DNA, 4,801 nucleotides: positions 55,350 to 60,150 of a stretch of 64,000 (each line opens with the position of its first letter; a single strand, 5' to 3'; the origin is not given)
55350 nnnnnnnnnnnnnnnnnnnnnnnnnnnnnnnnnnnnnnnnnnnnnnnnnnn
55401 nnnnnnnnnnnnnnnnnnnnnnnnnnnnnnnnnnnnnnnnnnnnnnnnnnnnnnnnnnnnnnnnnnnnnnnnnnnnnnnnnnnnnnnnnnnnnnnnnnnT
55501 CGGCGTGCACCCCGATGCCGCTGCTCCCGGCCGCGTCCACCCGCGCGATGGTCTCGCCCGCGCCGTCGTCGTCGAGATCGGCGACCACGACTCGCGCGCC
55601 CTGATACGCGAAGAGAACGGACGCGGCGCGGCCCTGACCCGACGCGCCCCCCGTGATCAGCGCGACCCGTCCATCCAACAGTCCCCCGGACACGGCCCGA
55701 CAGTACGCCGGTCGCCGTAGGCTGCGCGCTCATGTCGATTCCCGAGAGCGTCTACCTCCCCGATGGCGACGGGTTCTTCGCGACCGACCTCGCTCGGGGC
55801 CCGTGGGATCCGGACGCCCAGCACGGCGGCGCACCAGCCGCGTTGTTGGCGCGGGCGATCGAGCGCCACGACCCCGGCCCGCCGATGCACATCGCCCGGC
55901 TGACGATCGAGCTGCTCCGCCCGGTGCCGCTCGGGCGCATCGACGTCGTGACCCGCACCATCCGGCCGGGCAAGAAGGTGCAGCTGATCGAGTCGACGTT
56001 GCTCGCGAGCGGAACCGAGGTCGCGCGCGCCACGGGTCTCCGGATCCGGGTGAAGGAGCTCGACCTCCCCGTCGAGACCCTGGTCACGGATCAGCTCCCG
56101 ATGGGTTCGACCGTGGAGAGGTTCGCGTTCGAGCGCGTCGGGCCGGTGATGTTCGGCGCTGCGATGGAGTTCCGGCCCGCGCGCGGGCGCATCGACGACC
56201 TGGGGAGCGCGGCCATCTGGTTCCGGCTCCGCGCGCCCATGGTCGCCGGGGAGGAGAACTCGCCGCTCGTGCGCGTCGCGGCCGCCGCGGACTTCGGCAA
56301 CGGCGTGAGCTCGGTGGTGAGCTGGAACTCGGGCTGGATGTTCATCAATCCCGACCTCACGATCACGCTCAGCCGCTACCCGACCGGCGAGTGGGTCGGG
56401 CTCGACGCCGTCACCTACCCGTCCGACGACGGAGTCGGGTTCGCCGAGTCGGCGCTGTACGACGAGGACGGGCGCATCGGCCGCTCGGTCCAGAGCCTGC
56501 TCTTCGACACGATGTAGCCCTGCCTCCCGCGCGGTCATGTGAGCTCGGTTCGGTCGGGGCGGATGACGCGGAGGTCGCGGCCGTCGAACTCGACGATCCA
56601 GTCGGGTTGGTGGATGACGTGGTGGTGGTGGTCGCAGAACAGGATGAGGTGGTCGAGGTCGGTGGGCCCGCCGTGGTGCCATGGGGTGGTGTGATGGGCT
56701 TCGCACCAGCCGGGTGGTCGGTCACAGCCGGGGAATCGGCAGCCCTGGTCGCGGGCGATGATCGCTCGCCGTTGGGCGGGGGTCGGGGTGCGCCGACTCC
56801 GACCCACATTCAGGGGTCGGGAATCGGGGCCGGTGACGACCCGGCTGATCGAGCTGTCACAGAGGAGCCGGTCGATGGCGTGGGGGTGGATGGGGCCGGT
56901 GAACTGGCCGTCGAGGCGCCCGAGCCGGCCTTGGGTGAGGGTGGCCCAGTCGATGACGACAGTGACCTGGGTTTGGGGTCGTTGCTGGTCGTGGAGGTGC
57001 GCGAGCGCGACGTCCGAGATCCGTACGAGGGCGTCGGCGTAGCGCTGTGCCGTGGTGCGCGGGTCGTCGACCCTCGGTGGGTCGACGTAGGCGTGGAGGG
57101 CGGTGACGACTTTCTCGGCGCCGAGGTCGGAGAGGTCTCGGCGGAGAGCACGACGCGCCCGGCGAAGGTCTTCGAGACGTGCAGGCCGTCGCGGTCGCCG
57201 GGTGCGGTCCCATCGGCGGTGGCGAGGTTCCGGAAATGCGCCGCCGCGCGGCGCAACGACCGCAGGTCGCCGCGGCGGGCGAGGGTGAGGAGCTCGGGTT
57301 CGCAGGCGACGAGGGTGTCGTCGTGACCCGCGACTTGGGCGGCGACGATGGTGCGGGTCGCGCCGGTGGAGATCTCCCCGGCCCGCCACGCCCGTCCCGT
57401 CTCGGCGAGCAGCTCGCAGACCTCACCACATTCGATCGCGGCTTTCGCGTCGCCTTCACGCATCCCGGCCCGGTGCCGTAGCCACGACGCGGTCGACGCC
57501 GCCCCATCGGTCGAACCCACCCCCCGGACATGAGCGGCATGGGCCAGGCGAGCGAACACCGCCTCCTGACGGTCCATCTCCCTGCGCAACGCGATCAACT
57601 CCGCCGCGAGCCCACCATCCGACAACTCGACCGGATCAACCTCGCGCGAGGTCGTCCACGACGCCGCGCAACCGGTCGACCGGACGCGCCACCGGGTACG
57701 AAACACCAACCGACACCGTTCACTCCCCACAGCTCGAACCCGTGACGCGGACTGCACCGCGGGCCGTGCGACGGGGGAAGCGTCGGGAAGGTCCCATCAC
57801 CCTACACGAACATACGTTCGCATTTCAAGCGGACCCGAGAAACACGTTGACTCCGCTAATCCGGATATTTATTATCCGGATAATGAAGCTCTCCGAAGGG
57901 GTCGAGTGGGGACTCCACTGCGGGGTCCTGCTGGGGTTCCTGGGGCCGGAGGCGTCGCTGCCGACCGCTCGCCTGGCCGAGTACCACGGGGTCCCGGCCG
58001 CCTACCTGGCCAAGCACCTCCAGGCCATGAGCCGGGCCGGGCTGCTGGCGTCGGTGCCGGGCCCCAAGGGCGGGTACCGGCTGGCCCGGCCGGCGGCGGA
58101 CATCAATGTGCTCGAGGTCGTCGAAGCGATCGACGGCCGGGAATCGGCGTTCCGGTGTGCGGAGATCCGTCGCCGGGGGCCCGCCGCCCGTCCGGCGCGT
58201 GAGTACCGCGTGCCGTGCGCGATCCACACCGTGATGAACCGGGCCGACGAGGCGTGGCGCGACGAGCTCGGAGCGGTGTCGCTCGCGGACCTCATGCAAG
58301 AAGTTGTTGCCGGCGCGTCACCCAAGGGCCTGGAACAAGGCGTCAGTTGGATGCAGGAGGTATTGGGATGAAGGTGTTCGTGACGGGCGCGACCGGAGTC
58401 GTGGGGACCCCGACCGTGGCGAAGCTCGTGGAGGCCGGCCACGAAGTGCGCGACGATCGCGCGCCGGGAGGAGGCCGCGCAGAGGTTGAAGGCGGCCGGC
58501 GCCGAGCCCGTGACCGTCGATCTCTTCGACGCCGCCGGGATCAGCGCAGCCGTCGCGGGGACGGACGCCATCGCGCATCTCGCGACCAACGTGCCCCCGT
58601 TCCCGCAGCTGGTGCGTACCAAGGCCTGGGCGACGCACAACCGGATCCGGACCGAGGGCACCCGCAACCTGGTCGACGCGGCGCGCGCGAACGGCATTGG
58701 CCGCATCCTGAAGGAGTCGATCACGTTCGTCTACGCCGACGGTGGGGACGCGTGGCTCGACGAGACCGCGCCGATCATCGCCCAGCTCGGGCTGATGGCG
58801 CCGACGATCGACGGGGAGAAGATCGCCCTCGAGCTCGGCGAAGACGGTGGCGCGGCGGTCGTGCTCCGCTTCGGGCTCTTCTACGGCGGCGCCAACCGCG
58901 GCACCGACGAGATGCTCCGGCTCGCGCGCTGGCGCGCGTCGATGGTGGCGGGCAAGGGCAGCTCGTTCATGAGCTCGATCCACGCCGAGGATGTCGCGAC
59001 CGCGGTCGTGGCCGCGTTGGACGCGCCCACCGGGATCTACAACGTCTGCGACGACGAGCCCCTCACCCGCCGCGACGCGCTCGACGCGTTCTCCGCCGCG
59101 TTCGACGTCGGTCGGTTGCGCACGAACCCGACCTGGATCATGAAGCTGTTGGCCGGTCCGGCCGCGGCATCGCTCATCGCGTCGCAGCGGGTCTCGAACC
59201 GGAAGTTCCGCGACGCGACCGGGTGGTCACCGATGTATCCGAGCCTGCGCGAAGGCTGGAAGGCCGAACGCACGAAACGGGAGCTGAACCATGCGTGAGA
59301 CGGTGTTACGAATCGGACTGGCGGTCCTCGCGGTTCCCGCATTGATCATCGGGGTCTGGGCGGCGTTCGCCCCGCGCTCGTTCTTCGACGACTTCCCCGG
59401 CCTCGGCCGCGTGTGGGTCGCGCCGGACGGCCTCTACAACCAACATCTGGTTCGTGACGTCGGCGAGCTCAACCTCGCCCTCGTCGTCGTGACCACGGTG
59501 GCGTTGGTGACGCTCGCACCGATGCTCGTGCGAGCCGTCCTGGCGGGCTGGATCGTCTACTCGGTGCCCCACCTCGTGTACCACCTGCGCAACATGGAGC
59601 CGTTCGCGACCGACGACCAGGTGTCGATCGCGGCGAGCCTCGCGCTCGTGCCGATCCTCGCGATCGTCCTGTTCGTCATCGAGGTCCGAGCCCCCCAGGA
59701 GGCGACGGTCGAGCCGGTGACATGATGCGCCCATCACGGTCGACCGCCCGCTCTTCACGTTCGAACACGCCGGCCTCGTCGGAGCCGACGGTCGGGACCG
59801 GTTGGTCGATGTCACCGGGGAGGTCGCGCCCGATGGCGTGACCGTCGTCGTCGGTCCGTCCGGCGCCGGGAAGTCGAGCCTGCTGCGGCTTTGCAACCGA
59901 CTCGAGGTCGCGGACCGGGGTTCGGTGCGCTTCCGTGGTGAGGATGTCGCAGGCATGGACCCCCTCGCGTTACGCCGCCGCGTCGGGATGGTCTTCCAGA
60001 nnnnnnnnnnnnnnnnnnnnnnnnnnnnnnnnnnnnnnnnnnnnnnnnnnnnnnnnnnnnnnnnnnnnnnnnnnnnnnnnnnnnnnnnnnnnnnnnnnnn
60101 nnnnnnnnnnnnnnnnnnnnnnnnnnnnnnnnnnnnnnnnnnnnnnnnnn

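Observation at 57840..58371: AT-rich palindromic operator overlapping a canonical promoter and a leaderless start of an Rrf2 regulator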

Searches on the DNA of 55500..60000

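Call 44: search_rna_families(source=window, start=55500, end=60000, threshold=evalue, max_evalue=1)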
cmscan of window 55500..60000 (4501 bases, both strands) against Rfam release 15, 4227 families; matches with E-value up to 1: 0.
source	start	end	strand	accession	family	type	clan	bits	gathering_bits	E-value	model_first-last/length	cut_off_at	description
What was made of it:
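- Rfam finds nothing (call 44).
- Tried and rejected: Rfam at E<=1 over 55500-60000 found nothing (call 44).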

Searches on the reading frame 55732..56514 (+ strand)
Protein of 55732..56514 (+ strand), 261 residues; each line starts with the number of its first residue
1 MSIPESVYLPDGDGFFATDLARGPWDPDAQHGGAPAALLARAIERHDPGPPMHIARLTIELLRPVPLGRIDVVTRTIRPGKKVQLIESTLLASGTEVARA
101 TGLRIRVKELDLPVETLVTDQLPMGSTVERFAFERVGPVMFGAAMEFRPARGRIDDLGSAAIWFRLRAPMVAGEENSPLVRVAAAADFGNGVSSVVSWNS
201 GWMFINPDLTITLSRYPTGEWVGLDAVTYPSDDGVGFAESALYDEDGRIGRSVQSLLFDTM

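Call 25: search_protein_families(library=ncbifam, proteins=[window:55732-56514:+], max_evalue=0.001)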
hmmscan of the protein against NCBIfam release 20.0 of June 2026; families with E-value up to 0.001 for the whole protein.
window:55732-56514:+ (261 aa): 0 families

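Call 26: search_protein_families(library=pfam, proteins=[window:55732-56514:+], max_evalue=0.001)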
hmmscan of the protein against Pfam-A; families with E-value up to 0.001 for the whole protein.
window:55732-56514:+ (261 aa): 2 families
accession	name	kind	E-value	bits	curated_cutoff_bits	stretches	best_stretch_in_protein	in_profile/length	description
PF20789.3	4HBT_3C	-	9.4e-20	71.7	24.1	1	139-257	16-139/140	Acyl-CoA thioesterase C-terminal domain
PF13622.12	4HBT_3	-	3.3e-19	69.3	24.3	1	22-103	2-81/83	Acyl-CoA thioesterase N-terminal domain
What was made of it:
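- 55732..56517 (+): Acyl-CoA thioesterase-like gene (4HBT_3), the conserved upstream neighbour. Pfam match (call 26).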

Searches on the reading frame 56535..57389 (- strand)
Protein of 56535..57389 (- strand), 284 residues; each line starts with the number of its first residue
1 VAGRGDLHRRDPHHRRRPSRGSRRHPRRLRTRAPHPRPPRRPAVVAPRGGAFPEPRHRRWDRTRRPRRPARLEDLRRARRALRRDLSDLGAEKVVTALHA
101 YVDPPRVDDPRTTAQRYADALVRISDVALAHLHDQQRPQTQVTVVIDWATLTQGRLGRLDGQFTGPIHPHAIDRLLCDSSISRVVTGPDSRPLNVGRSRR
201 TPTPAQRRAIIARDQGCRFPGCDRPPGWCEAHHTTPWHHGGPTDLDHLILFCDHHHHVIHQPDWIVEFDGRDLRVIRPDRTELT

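Call 3: search_protein_families(library=pfam, proteins=[window:56535-57389:-], max_evalue=0.01)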
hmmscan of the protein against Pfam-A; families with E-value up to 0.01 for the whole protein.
window:56535-57389:- (284 aa): 1 family
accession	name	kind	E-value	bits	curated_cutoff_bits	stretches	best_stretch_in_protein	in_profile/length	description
PF02720.22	DUF222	-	7.9e-14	52.1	24.4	1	78-214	172-306/306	Domain of unknown function (DUF222)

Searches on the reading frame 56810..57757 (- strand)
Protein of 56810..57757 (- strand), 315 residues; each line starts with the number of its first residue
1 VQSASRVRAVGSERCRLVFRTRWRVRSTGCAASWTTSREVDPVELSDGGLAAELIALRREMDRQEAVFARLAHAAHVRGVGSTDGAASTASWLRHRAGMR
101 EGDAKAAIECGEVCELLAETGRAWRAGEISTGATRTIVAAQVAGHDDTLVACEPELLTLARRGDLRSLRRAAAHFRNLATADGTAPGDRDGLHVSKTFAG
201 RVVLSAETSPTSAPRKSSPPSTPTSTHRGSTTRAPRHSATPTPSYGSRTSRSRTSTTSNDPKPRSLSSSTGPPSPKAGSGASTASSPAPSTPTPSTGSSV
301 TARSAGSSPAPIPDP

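Call 3: search_protein_families(library=pfam, proteins=[window:56810-57757:-], max_evalue=0.01)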
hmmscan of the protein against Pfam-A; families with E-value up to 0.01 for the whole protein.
window:56810-57757:- (315 aa): 1 family
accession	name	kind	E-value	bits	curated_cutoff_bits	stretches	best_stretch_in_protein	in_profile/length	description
PF02720.22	DUF222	-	0.00025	20.9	24.4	1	56-184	6-139/306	Domain of unknown function (DUF222)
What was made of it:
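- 56535..57757 (-): DUF222/HNH gene, specific to this window, lying between the thioesterase gene and the rsrR promoter. It is split into two reading frames near 57130. It is not part of the regulatory unit. Pfam DUF222 on both halves (call 3).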
